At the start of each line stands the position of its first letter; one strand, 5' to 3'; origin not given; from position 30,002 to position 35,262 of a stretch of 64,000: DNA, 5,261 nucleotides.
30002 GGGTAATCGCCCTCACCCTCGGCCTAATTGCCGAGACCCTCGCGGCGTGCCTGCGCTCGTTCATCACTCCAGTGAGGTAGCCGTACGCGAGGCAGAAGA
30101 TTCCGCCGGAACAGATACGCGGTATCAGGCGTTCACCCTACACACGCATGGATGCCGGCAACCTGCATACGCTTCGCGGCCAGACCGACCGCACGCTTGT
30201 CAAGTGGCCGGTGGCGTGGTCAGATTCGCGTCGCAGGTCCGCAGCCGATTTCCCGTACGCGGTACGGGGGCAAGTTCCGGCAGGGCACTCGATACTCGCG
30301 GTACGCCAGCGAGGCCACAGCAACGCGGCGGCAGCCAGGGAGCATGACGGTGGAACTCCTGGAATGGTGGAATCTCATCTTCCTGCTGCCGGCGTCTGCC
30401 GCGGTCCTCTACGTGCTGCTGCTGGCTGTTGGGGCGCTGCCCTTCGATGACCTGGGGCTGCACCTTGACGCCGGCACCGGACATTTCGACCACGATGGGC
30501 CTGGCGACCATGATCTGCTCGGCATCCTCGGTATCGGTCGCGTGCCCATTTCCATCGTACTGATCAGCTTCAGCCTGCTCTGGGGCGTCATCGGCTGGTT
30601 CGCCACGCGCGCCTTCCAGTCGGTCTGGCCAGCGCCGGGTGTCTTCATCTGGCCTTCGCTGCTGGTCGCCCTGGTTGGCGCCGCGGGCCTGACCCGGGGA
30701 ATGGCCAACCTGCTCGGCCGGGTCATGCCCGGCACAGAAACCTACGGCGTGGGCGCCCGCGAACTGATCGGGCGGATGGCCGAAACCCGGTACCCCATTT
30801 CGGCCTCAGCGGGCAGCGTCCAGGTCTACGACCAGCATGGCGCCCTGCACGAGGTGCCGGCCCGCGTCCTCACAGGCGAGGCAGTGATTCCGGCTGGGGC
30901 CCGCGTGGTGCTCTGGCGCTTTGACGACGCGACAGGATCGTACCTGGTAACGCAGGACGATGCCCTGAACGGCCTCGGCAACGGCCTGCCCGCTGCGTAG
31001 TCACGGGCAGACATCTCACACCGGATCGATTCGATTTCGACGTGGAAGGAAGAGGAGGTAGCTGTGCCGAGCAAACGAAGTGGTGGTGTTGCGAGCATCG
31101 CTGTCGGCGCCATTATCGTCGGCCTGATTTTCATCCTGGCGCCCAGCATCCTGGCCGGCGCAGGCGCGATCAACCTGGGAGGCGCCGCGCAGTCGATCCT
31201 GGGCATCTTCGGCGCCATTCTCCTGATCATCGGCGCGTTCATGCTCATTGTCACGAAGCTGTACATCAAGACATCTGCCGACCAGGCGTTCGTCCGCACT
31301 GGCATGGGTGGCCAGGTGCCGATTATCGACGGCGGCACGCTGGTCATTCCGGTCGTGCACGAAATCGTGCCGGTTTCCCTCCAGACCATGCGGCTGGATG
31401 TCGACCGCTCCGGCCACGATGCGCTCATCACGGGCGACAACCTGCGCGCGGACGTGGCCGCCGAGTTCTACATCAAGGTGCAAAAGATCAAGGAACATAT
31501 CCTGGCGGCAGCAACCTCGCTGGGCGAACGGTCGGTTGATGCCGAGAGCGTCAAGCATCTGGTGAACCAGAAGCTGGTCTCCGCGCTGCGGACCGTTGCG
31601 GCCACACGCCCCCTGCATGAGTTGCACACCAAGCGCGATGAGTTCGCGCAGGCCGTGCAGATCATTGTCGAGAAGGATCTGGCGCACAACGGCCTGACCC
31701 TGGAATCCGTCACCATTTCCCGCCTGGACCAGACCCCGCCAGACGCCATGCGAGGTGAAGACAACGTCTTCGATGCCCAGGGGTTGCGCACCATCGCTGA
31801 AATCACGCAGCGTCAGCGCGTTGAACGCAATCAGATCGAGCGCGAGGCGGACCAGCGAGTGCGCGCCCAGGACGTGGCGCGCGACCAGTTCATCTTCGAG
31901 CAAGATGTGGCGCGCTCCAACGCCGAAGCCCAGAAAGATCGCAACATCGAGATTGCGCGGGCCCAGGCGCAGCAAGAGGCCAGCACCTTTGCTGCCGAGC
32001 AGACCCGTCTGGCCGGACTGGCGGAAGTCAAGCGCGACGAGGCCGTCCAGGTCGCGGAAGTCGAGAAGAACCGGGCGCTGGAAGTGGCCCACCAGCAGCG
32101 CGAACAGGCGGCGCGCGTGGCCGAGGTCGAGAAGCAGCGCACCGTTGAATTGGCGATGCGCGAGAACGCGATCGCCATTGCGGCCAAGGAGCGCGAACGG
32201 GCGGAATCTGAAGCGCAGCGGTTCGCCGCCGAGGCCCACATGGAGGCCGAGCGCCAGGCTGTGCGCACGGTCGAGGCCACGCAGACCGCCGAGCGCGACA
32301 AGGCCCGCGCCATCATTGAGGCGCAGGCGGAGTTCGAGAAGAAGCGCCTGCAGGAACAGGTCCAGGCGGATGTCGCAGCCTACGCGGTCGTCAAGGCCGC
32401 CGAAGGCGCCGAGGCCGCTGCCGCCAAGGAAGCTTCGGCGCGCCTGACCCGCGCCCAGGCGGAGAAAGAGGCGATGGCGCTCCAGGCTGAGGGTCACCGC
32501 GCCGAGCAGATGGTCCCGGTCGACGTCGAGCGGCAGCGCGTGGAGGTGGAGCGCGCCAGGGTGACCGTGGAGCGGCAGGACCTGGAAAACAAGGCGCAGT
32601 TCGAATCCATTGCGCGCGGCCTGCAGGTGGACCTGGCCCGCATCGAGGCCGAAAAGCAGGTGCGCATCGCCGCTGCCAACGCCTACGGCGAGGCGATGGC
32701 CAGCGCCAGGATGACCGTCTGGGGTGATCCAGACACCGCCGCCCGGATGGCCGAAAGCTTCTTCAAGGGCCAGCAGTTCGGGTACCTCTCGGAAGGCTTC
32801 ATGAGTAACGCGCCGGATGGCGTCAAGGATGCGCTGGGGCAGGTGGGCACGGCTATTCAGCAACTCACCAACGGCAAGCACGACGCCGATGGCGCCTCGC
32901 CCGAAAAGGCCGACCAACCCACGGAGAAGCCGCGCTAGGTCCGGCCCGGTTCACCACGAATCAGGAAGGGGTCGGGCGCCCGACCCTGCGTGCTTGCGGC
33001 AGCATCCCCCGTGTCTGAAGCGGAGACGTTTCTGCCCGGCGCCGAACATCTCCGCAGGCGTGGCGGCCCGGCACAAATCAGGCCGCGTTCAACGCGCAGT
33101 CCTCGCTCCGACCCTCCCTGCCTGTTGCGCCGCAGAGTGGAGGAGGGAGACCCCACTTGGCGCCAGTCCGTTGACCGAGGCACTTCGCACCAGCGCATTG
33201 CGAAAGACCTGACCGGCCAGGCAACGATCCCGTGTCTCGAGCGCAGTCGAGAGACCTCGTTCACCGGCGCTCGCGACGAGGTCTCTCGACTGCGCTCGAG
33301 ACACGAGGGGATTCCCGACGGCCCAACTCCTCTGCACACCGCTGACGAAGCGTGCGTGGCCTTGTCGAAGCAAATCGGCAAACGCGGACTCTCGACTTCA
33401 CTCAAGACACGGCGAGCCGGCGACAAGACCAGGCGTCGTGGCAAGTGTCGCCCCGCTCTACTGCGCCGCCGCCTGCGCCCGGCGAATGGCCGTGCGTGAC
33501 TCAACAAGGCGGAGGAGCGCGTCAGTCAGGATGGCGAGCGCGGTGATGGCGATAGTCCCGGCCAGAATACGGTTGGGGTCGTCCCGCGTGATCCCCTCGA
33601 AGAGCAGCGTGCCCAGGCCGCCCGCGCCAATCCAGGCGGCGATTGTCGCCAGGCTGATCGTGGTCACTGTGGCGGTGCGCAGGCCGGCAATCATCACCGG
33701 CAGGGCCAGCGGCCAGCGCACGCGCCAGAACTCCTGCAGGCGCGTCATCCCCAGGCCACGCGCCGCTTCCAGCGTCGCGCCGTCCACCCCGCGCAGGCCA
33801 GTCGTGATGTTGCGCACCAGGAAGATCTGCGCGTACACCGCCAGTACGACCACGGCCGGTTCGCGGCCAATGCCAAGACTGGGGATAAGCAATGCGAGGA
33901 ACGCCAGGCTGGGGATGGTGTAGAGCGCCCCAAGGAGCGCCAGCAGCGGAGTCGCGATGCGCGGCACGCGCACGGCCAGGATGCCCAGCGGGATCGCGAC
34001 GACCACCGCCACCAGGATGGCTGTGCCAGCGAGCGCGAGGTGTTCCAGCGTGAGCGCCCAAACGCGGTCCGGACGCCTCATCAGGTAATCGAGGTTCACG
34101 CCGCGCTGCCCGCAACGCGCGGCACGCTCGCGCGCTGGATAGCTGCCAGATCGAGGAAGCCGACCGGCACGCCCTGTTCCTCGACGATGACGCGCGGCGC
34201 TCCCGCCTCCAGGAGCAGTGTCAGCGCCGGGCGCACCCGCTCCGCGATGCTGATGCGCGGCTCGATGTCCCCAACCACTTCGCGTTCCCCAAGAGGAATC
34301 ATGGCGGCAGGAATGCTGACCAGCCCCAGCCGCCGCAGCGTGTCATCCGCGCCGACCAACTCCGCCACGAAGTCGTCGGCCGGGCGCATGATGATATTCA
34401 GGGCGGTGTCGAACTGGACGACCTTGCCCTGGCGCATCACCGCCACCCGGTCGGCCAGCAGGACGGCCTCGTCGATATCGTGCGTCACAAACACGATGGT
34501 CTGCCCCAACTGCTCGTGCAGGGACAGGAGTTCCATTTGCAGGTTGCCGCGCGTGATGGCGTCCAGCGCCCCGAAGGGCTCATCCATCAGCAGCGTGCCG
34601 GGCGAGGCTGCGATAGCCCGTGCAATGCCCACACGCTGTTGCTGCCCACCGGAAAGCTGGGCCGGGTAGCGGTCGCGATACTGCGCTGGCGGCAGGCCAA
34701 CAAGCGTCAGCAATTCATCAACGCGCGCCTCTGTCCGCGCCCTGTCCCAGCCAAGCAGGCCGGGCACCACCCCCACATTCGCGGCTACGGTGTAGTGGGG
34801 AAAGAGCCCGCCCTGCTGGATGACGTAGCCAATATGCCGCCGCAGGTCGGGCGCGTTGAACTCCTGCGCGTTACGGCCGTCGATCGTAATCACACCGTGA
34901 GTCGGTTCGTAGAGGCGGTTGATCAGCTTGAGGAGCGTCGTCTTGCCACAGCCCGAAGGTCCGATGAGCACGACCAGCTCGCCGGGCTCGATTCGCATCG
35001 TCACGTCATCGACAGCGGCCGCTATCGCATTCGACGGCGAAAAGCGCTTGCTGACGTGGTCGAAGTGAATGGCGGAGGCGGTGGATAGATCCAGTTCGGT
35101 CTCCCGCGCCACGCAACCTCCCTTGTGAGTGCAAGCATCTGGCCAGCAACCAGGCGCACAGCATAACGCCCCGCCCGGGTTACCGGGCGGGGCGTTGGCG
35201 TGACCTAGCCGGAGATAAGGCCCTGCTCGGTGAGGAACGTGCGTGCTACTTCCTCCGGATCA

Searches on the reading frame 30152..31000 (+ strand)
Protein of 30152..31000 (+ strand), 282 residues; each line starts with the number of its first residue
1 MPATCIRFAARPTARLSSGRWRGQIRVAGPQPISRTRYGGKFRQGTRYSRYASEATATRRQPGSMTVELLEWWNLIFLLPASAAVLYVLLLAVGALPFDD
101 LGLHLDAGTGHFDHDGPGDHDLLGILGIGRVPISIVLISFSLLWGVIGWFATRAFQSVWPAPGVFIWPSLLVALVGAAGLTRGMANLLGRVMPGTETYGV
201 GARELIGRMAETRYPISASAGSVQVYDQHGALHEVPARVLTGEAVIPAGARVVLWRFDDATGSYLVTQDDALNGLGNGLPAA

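Call 26: search_protein_families(library=pfam, proteins=[window:30152-31000:+], max_evalue=0.0001)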
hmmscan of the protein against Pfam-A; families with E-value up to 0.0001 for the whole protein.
window:30152-31000:+ (282 aa): 1 family
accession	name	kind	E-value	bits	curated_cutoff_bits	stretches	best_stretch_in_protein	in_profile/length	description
PF21001.2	YqiJ_N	-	1e-05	26.1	23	1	99-178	33-112/116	Inner membrane protein YqiJ, N-terminal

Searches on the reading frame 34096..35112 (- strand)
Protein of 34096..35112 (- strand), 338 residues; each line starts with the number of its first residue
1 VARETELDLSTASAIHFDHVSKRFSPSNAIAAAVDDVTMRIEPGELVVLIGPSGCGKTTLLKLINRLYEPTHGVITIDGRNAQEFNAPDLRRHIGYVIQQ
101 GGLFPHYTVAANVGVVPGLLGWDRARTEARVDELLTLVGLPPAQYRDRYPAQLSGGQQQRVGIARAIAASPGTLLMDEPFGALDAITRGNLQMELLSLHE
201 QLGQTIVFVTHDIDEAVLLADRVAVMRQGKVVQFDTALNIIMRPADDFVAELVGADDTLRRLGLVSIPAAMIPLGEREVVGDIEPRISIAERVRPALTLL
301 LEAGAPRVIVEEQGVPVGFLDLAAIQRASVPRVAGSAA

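Call 26: search_protein_families(library=pfam, proteins=[window:34096-35112:-], max_evalue=0.0001)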
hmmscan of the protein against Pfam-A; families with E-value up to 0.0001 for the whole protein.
window:34096-35112:- (338 aa): 3 families
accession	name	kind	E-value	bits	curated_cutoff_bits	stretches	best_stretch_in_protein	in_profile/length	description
PF00005.33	ABC_tran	-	3.4e-37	128.6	25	1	35-180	2-136/137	ABC transporter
PF13304.12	AAA_21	-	7.3e-07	30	27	0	46-67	1-22/304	AAA domain, putative AbiEii toxin, Type IV TA system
PF13191.12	AAA_16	-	4.4e-05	24.5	32.6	1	31-84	13-63/167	AAA ATPase domain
